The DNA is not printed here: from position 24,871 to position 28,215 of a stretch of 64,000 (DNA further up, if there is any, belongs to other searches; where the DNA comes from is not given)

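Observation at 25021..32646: Opp-type peptide ABC importer with a 1014-aa Ig-domain-bearing lipoprotein SBP, an OppC with a long extracellular loop, and an OppF with a ~95-aa coiled-coil insertion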

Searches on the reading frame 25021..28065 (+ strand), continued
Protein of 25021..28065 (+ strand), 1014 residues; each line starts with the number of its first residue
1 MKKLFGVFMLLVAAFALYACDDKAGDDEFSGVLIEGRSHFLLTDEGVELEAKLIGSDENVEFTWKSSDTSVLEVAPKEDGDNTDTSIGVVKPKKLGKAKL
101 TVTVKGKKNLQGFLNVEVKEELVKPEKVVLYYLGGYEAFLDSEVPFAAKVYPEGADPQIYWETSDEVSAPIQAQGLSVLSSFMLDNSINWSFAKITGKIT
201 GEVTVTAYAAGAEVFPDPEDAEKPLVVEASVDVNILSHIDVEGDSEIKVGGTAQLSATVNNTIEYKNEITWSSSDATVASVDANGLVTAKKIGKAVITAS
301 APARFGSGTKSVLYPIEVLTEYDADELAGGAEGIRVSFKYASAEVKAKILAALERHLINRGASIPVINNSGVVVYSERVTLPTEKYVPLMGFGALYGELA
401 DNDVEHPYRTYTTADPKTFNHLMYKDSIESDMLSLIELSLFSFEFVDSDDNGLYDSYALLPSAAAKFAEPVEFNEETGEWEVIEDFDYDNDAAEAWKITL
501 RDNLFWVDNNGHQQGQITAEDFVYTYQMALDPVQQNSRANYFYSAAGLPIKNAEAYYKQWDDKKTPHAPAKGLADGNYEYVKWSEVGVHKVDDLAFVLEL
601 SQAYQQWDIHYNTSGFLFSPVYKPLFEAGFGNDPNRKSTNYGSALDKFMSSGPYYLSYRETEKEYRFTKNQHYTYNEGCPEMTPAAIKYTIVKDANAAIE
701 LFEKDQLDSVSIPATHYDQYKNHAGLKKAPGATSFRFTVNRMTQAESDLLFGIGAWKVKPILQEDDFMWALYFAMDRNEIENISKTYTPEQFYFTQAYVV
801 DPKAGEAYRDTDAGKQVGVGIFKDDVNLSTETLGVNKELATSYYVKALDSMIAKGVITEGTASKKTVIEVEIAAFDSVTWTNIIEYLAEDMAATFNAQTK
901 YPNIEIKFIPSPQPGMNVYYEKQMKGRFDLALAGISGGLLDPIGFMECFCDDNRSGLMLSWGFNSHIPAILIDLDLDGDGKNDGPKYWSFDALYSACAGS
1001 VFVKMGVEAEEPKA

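Call 8: find_homologous_proteins(query=window:25021-28065:+)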
Query window:25021-28065:+ (1014 aa): 806 proteins with E <= 0.001 among 8000 candidates; the best 120 are listed.
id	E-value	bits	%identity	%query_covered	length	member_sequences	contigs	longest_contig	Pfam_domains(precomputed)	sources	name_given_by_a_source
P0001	0.0e+0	2293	99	100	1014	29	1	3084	PF26182.1,PF00496.28,PF02368.25,PF26918.1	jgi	jgi:energy-converting hydrogenase Eha subunit A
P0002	0.0e+0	1638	72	100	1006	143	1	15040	PF26182.1,PF00496.28,PF02368.25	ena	-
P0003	0.0e+0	1424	65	100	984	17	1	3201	PF26182.1,PF00496.28,PF02368.25,PF26918.1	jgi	-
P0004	0.0e+0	1415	64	100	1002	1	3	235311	PF26182.1,PF00496.28,PF02368.25,PF26918.1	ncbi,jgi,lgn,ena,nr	ncbi:MAG: ABC transporter substrate-binding protein [Bacilli bacterium]|nr:ABC transporter substrate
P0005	0.0e+0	1130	55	100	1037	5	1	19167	PF21764.4,PF26182.1,PF00496.28,PF02368.25,PF26918.1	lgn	-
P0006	0.0e+0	1076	53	98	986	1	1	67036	PF00496.28,PF02368.25,PF26918.1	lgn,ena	-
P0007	0.0e+0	1075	53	100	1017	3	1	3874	PF21764.4,PF26182.1,PF00496.28,PF02368.25,PF26918.1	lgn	-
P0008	1.8e-188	647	41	100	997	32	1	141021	PF00496.28,PF02368.25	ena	-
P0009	6.0e-188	645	47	76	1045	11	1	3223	PF00496.28,PF02368.25,PF24161.2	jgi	-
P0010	2.0e-186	640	45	76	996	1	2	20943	PF00496.28,PF02368.25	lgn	-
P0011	2.7e-186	640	41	99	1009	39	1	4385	PF00496.28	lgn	-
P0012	5.2e-185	635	46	76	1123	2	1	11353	PF00496.28,PF22359.3,PF02368.25,PF26918.1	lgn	-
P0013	8.0e-184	632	41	100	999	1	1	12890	PF00496.28,PF02368.25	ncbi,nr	ncbi:MAG: ABC transporter substrate-binding protein [Bacilli bacterium]|nr:ABC transporter substrate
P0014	8.6e-184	631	46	74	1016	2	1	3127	PF00496.28,PF02368.25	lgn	-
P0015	1.2e-178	614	45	76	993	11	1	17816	PF00496.28,PF02368.25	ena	-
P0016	6.8e-75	271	30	27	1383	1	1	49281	PF21764.4,PF19190.7,PF26182.1,PF21461.4,PF05899.19,PF16640.12,PF13004.14,PF22359.3,PF02368.25,PF20578.5,PF26918.1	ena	-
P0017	4.6e-71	258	30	27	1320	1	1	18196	PF21764.4,PF19190.7,PF26182.1,PF21461.4,PF05899.19,PF16640.12,PF13004.14,PF22359.3,PF02368.25,PF20578.5,PF26918.1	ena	-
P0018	3.9e-67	245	30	27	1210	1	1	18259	PF21764.4,PF19190.7,PF26182.1,PF21461.4,PF05899.19,PF16640.12,PF13004.14,PF22359.3,PF02368.25,PF20578.5,PF26918.1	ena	-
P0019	1.4e-55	207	29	28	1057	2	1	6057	PF21764.4,PF26182.1,PF02494.23,PF21461.4,PF25354.2,PF22359.3,PF02368.25,PF15292.13,PF20578.5,PF26183.2,PF26918.1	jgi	-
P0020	1.9e-51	193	33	26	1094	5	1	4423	PF21764.4,PF26182.1,PF07686.24,PF13927.13,PF21461.4,PF22359.3,PF02368.25,PF20578.5,PF16364.12,PF26918.1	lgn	-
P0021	1.9e-49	187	32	26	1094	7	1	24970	PF21764.4,PF26182.1,PF13927.13,PF21461.4,PF22359.3,PF02368.25,PF20578.5,PF16364.12,PF26918.1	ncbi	-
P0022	8.2e-48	181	31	25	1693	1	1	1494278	PF26182.1,PF21461.4,PF22359.3,PF02368.25,PF23486.2,PF26918.1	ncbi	-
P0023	2.5e-47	180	30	32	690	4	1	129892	PF02563.22,PF16640.12,PF00047.32,PF22359.3,PF02368.25,PF20578.5,PF26918.1,PF22544.3,PF21764.4,PF26182.1,PF13927.13,PF18705.8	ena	-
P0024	9.3e-45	171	27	31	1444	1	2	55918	PF25354.2,PF23197.2,PF22359.3,PF02368.25,PF26918.1,PF04473.19,PF19085.7,PF19127.7,PF21764.4,PF26182.1,PF21461.4,PF01473.27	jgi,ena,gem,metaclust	metaclust:\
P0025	1.0e-43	168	31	28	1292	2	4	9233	PF21764.4,PF26182.1,PF13927.13,PF21461.4,PF22359.3,PF02368.25,PF20578.5,PF06832.19,PF26918.1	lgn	-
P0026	4.0e-43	166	32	26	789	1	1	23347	PF02563.22,PF16640.12,PF00047.32,PF02368.25,PF20578.5,PF26918.1,PF22544.3,PF21764.4,PF07679.23,PF26182.1,PF13927.13,PF18705.8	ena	-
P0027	9.7e-42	161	29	29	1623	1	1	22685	PF21764.4,PF07679.23,PF26182.1,PF13927.13,PF22359.3,PF02368.25,PF26918.1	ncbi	-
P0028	2.4e-40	157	29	29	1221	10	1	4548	PF21764.4,PF26182.1,PF02494.23,PF21461.4,PF22359.3,PF02368.25,PF20578.5,PF26918.1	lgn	-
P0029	6.6e-40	155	35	19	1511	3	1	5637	PF21764.4,PF07679.23,PF26182.1,PF16820.12,PF13927.13,PF21461.4,PF22359.3,PF02368.25,PF06832.19,PF26918.1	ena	-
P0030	7.1e-39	152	27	26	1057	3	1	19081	PF21764.4,PF26182.1,PF13927.13,PF21461.4,PF25354.2,PF22359.3,PF02368.25,PF20578.5,PF26918.1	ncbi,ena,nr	ncbi:MAG: Ig-like domain-containing protein [Muribaculaceae bacterium]|nr:Ig-like domain-containing 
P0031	5.2e-38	149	29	26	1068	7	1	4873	PF21764.4,PF26182.1,PF21461.4,PF25354.2,PF22359.3,PF02368.25,PF20578.5,PF26918.1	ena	-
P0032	7.8e-38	148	28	25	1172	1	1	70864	PF21764.4,PF19917.5,PF26182.1,PF21461.4,PF03734.20,PF22359.3,PF02368.25,PF20578.5,PF26183.2,PF26918.1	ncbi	-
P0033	1.0e-37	148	28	27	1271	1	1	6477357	PF19127.7,PF21764.4,PF26182.1,PF25354.2,PF22359.3,PF01473.27,PF02368.25,PF26918.1,PF04473.19,PF19085.7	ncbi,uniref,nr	ncbi:Ig domain protein group 2 domain protein [Clostridium sp. DL-VIII]|uniref:Ig-like domain-contai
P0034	4.7e-37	146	32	24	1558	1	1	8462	PF21099.3,PF13306.13,PF26182.1,PF01640.24,PF13734.12,PF21461.4,PF25354.2,PF22359.3,PF02368.25,PF20578.5,PF26918.1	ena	-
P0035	7.7e-36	142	33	14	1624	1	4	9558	PF21764.4,PF09479.17,PF13306.13,PF26182.1,PF02494.23,PF21461.4,PF25354.2,PF22359.3,PF02368.25,PF06832.19,PF26918.1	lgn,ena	-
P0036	1.4e-35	141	24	26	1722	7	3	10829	PF21764.4,PF13306.13,PF26182.1,PF02494.23,PF25354.2,PF22359.3,PF02368.25,PF26918.1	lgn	-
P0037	1.7e-35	141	26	31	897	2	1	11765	PF21764.4,PF26182.1,PF13927.13,PF21461.4,PF22359.3,PF02368.25,PF20578.5,PF06832.19,PF26918.1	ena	-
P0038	2.2e-35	140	33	14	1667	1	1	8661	PF21764.4,PF09479.17,PF13306.13,PF26182.1,PF21461.4,PF25354.2,PF22359.3,PF02368.25,PF26918.1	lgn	-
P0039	2.6e-35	140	31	29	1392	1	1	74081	PF13306.13,PF26182.1,PF00801.27,PF25354.2,PF02368.25,PF26918.1,PF21695.4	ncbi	-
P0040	6.3e-35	139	27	26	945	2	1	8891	PF21764.4,PF26182.1,PF21461.4,PF25354.2,PF22359.3,PF02368.25,PF07076.18,PF20578.5,PF16364.12,PF26918.1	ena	-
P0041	8.1e-35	138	27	23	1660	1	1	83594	PF21764.4,PF26182.1,PF21461.4,PF22359.3,PF02368.25,PF20578.5,PF06832.19,PF26918.1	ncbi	-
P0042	1.3e-34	138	29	24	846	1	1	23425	PF21764.4,PF07679.23,PF26182.1,PF07686.24,PF13927.13,PF25354.2,PF02368.25,PF20578.5,PF06832.19,PF26918.1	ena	-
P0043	3.0e-34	136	53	5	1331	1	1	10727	PF21764.4,PF26182.1,PF21461.4,PF25354.2,PF13629.13,PF22359.3,PF02368.25,PF26918.1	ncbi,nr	ncbi:MAG: Ig-like domain-containing protein, partial [Solobacterium sp.]|nr:Ig-like domain-containin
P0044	8.6e-34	135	51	7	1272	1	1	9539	PF21764.4,PF26182.1,PF21461.4,PF22359.3,PF02368.25,PF26918.1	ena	-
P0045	3.5e-33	133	25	27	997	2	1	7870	PF21764.4,PF26182.1,PF13927.13,PF21461.4,PF22359.3,PF02368.25,PF20578.5,PF26918.1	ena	-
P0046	1.1e-32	131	29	27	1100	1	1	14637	PF21764.4,PF00112.30,PF26182.1,PF21461.4,PF25354.2,PF18560.8,PF22359.3,PF00395.26,PF02368.25,PF26918.1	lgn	-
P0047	2.0e-32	130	26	30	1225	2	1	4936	PF21764.4,PF26182.1,PF21461.4,PF25354.2,PF22359.3,PF02368.25,PF20578.5,PF26918.1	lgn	-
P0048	3.0e-32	130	28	24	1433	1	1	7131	PF21764.4,PF26182.1,PF21461.4,PF25354.2,PF22359.3,PF02368.25,PF26918.1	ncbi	-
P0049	1.2e-31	128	26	27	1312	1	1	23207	PF26182.1,PF02369.23,PF22359.3,PF02368.25,PF26918.1,PF09134.17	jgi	jgi:uncharacterized protein YjdB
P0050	1.5e-31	127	28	25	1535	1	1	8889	PF21764.4,PF26182.1,PF21461.4,PF25354.2,PF22359.3,PF02368.25,PF20578.5,PF26918.1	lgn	-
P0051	5.8e-31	126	59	4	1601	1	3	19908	PF22073.3,PF21764.4,PF26182.1,PF21461.4,PF25354.2,PF22359.3,PF22067.3,PF02368.25,PF20578.5,PF26918.1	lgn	-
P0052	1.3e-30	124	27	27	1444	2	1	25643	PF21764.4,PF07679.23,PF26182.1,PF21461.4,PF25354.2,PF22359.3,PF02368.25,PF26918.1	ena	-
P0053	1.5e-30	124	33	16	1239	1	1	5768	PF21764.4,PF26182.1,PF21461.4,PF22359.3,PF02368.25,PF20578.5,PF26918.1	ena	-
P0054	2.7e-30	123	31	26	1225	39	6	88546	PF21764.4,PF26182.1,PF21461.4,PF25354.2,PF22359.3,PF02368.25,PF26918.1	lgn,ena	-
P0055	3.8e-30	123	34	19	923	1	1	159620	PF21764.4,PF26182.1,PF19630.6,PF02494.23,PF13927.13,PF21461.4,PF25354.2,PF22359.3,PF02368.25,PF26918.1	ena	-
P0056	4.2e-30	123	34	19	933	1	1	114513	PF21764.4,PF26182.1,PF19630.6,PF02494.23,PF13927.13,PF21461.4,PF25354.2,PF22359.3,PF02368.25,PF26918.1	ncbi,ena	-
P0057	8.7e-30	122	26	27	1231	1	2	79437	PF21764.4,PF26182.1,PF00404.25,PF02494.23,PF21461.4,PF25354.2,PF22359.3,PF02368.25,PF26918.1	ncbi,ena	-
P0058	1.6e-29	121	23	29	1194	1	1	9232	PF21764.4,PF26182.1,PF22359.3,PF02368.25,PF20578.5,PF26918.1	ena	-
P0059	1.9e-29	120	29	26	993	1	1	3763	PF21764.4,PF26182.1,PF21461.4,PF03734.20,PF22359.3,PF02368.25,PF26918.1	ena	-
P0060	2.4e-29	120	29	28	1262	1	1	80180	PF19127.7,PF26182.1,PF23197.2,PF22359.3,PF01473.27,PF02368.25,PF26918.1,PF04473.19,PF19085.7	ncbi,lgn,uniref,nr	ncbi:hypothetical protein GKZ28_14435 [Clostridium chromiireducens]|uniref:BIG2 domain-containing pr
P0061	2.5e-29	120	26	24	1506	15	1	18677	PF21764.4,PF26182.1,PF25354.2,PF22359.3,PF02368.25,PF20578.5,PF06832.19,PF26918.1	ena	-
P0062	2.5e-29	120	25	26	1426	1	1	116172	PF21764.4,PF26182.1,PF02369.23,PF25354.2,PF22359.3,PF13620.13,PF02368.25,PF26918.1,PF09134.17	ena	-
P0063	2.6e-29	120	27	27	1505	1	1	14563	PF21764.4,PF07679.23,PF26182.1,PF13927.13,PF21461.4,PF00047.32,PF22359.3,PF02368.25,PF26918.1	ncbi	-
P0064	3.7e-29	120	29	29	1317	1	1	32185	PF21764.4,PF26182.1,PF21461.4,PF22359.3,PF02368.25,PF26918.1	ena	-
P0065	4.0e-29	119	29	23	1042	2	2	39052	PF21764.4,PF26182.1,PF21461.4,PF25354.2,PF22359.3,PF02368.25,PF20578.5,PF26918.1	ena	-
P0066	6.5e-29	119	25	31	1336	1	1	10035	PF21764.4,PF26182.1,PF02369.23,PF25354.2,PF22359.3,PF02368.25,PF26918.1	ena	-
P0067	6.9e-29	119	29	25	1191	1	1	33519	PF19127.7,PF26182.1,PF25354.2,PF23197.2,PF22359.3,PF01473.27,PF02368.25,PF26918.1,PF01841.26,PF04473.19,PF19085.7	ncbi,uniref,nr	ncbi:Ig-like domain-containing protein [Clostridium beijerinckii]|uniref:Ig-like domain-containing p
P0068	1.2e-28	118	29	26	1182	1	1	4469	PF21764.4,PF13306.13,PF26182.1,PF02494.23,PF21461.4,PF25354.2,PF18676.7,PF22359.3,PF02368.25,PF26918.1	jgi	jgi:uncharacterized protein YjdB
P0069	2.1e-28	117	35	23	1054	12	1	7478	PF21764.4,PF26182.1,PF21461.4,PF22359.3,PF02368.25,PF23486.2,PF26918.1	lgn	-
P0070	2.6e-28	117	31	23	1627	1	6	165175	PF21764.4,PF01380.28,PF26182.1,PF24797.2,PF21461.4,PF13385.14,PF22359.3,PF02368.25,PF26918.1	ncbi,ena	-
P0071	4.7e-28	116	34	12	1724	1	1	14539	PF21764.4,PF26182.1,PF25354.2,PF22359.3,PF02368.25,PF26918.1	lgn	-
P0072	5.9e-28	116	27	24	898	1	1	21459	PF21764.4,PF13306.13,PF26182.1,PF02494.23,PF21461.4,PF25354.2,PF22359.3,PF02368.25,PF20578.5,PF26918.1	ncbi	-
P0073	1.7e-27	114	32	26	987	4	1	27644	PF21764.4,PF26182.1,PF03734.20,PF02368.25,PF26918.1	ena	-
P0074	9.3e-27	112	29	25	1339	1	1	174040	PF21764.4,PF26182.1,PF21461.4,PF22359.3,PF02368.25,PF20578.5,PF26918.1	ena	-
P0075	1.1e-26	111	29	21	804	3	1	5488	PF21764.4,PF26182.1,PF02563.22,PF22359.3,PF02368.25,PF26918.1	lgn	-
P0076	1.2e-26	111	27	29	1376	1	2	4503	PF21764.4,PF26182.1,PF21461.4,PF25354.2,PF21577.4,PF22359.3,PF02368.25,PF06832.19,PF26918.1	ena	-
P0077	1.2e-26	111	28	25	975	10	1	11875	PF21764.4,PF26182.1,PF21461.4,PF25354.2,PF22359.3,PF02368.25,PF23486.2,PF20578.5,PF26918.1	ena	-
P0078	2.9e-26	110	26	25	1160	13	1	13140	PF21764.4,PF26182.1,PF22359.3,PF02368.25,PF26918.1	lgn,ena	-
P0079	3.7e-26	110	27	26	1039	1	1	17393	PF21764.4,PF26182.1,PF13927.13,PF00047.32,PF22359.3,PF02368.25,PF20578.5,PF26918.1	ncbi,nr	ncbi:MAG: Ig-like domain-containing protein, partial [Muribaculaceae bacterium]|nr:Ig-like domain-co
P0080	4.1e-26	109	28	27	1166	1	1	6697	PF21764.4,PF26182.1,PF03734.20,PF02368.25,PF20578.5,PF26918.1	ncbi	-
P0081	1.1e-25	108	31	25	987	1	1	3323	PF21764.4,PF26182.1,PF03734.20,PF02368.25,PF26918.1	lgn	-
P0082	1.1e-25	108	27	23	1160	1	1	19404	PF21764.4,PF26182.1,PF22359.3,PF02368.25,PF26918.1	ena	-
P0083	1.5e-25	108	28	25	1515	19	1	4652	PF13306.13,PF25354.2,PF21577.4,PF22359.3,PF02368.25,PF13855.13,PF06832.19,PF26918.1,PF21764.4,PF26182.1,PF21461.4,PF23952.2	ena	-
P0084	1.7e-25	107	29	26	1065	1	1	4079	PF21764.4,PF26182.1,PF21461.4,PF25354.2,PF22359.3,PF02368.25,PF20578.5,PF26918.1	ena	-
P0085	1.8e-25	107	30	24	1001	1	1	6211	PF21764.4,PF26182.1,PF21461.4,PF22359.3,PF02368.25,PF20578.5,PF26918.1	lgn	-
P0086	1.9e-25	107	27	24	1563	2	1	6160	PF21764.4,PF26182.1,PF21461.4,PF25354.2,PF26015.1,PF22359.3,PF02368.25,PF06832.19,PF26918.1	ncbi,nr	ncbi:MAG: Ig-like domain-containing protein, partial [Clostridia bacterium]|nr:Ig-like domain-contai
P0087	2.3e-25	107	44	7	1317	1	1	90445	PF26182.1,PF02369.23,PF02368.25,PF26918.1,PF09134.17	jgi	jgi:uncharacterized protein YjdB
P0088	3.4e-25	106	28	26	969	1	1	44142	PF21764.4,PF26182.1,PF22359.3,PF02368.25,PF20578.5,PF26918.1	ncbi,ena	-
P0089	5.2e-25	106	26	32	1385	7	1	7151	PF21764.4,PF07679.23,PF26182.1,PF22359.3,PF02368.25,PF26918.1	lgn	-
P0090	8.2e-25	105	29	29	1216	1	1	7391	PF21764.4,PF26182.1,PF21461.4,PF22359.3,PF02368.25,PF26918.1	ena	-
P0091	9.3e-25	105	29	27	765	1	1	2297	PF21764.4,PF26182.1,PF21461.4,PF18947.6,PF22359.3,PF02368.25,PF26918.1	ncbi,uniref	ncbi:Ig-like domain-containing protein, partial [Pseudoscardovia radai]|uniref:Ig-like domain-contai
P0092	9.3e-25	105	27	25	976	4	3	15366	PF21764.4,PF07679.23,PF26182.1,PF21461.4,PF25354.2,PF22359.3,PF02368.25,PF23486.2,PF20578.5,PF26918.1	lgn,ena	-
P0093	1.4e-24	104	33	24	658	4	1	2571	PF21764.4,PF26182.1,PF21461.4,PF13629.13,PF22359.3,PF02368.25,PF20578.5,PF26918.1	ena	-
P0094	1.5e-24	104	29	26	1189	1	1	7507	PF13306.13,PF26182.1,PF21461.4,PF22359.3,PF02368.25,PF26918.1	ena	-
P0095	1.6e-24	104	28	25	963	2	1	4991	PF25354.2,PF21577.4,PF22359.3,PF02368.25,PF23486.2,PF06832.19,PF26918.1,PF21764.4,PF26182.1,PF22967.4,PF21461.4,PF13953.13,PF26183.2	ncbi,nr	ncbi:MAG: Ig-like domain-containing protein, partial [Acutalibacteraceae bacterium]|nr:Ig-like domai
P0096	2.0e-24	104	27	26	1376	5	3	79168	PF21764.4,PF26182.1,PF21461.4,PF25354.2,PF21577.4,PF22359.3,PF02368.25,PF06832.19,PF26918.1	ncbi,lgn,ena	-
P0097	2.9e-24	103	29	24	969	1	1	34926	PF21764.4,PF26182.1,PF01522.27,PF22359.3,PF02368.25,PF20578.5,PF26918.1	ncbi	-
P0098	3.5e-24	103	27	16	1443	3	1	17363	PF21764.4,PF07679.23,PF26182.1,PF07538.17,PF21461.4,PF25354.2,PF22359.3,PF02368.25,PF26918.1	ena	-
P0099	4.2e-24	103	31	26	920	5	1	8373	PF07686.24,PF22359.3,PF02368.25,PF20578.5,PF26918.1,PF21764.4,PF19190.7,PF07679.23,PF26182.1,PF13927.13,PF21461.4,PF13004.14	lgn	-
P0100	9.9e-24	102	26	24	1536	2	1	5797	PF07610.18,PF02494.23,PF25354.2,PF22359.3,PF02368.25,PF26918.1,PF22544.3,PF22073.3,PF21764.4,PF26182.1,PF15780.12,PF21461.4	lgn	-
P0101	1.9e-23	101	29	28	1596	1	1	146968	PF00047.32,PF22359.3,PF02368.25,PF20578.5,PF06832.19,PF26918.1,PF21764.4,PF07679.23,PF26182.1,PF13927.13,PF21461.4,PF26183.2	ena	-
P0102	2.1e-23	101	29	24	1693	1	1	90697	PF26182.1,PF02369.23,PF22359.3,PF02368.25,PF26918.1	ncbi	-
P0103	2.4e-23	100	47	5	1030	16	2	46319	PF21764.4,PF26182.1,PF19266.5,PF21461.4,PF25354.2,PF22359.3,PF02368.25,PF20578.5,PF26918.1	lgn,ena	-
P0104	3.6e-23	100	29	27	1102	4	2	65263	PF21764.4,PF26182.1,PF07603.18,PF22359.3,PF02368.25,PF26918.1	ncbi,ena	-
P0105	5.3e-23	99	29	27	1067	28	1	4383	PF21764.4,PF26182.1,PF13927.13,PF21461.4,PF00047.32,PF22359.3,PF02368.25,PF20578.5,PF26918.1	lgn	-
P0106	6.6e-23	99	32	24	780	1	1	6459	PF21764.4,PF26182.1,PF02369.23,PF02368.25,PF26918.1,PF09134.17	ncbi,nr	ncbi:MAG TPA: Ig-like domain-containing protein, partial [Gemmatimonadales bacterium]|nr:Ig-like dom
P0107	7.7e-23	99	37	10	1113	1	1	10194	PF21764.4,PF26182.1,PF18885.7,PF21461.4,PF22359.3,PF02368.25,PF23486.2,PF20578.5,PF26918.1,PF01841.26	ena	-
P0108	7.7e-23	99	58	5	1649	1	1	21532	PF21764.4,PF26182.1,PF21461.4,PF22359.3,PF02368.25,PF20578.5,PF26918.1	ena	-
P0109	8.7e-23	98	29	25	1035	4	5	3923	PF21764.4,PF26182.1,PF13927.13,PF21461.4,PF25354.2,PF22359.3,PF02368.25,PF06832.19,PF00188.33,PF26918.1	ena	-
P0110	9.2e-23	98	28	24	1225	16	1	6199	PF21764.4,PF26182.1,PF21461.4,PF22359.3,PF02368.25,PF26918.1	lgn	-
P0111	9.5e-23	98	28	23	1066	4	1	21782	PF21764.4,PF26182.1,PF21461.4,PF22359.3,PF22067.3,PF02368.25,PF26918.1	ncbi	-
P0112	2.0e-22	97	26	29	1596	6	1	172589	PF13629.13,PF00047.32,PF22359.3,PF02368.25,PF20578.5,PF06832.19,PF26918.1,PF21764.4,PF07679.23,PF26182.1,PF21461.4,PF26183.2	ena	-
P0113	2.2e-22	97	28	28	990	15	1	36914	PF21764.4,PF26182.1,PF21461.4,PF25354.2,PF22359.3,PF02368.25,PF20578.5,PF06832.19,PF26918.1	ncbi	-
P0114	3.8e-22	96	25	26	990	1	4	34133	PF21764.4,PF26182.1,PF21461.4,PF03734.20,PF22359.3,PF02368.25,PF20578.5,PF26918.1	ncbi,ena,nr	ncbi:MAG: Ig-like domain-containing protein [Clostridia bacterium]|nr:Ig-like domain-containing prot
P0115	3.9e-22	96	27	32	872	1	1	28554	PF21764.4,PF26182.1,PF21461.4,PF22359.3,PF02368.25,PF26918.1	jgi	jgi:uncharacterized protein YjdB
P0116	5.6e-22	96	30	30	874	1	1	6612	PF21764.4,PF13306.13,PF06280.19,PF26182.1,PF21461.4,PF25354.2,PF21595.4,PF22359.3,PF02368.25,PF20578.5,PF26918.1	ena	-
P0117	7.8e-22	95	26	26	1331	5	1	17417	PF21764.4,PF26182.1,PF21461.4,PF25354.2,PF22359.3,PF02368.25,PF20578.5,PF26918.1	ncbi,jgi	jgi:uncharacterized protein YjdB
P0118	9.7e-22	95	26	29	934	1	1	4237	PF21764.4,PF07679.23,PF26182.1,PF13927.13,PF21461.4,PF00047.32,PF22359.3,PF02368.25,PF20578.5,PF26183.2,PF26918.1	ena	-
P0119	1.1e-21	95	28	22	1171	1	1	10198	PF21764.4,PF26182.1,PF17963.8,PF21461.4,PF03734.20,PF02368.25,PF26918.1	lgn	-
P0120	1.1e-21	95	31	24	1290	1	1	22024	PF26182.1,PF02494.23,PF13927.13,PF21461.4,PF02368.25,PF20578.5,PF26918.1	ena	-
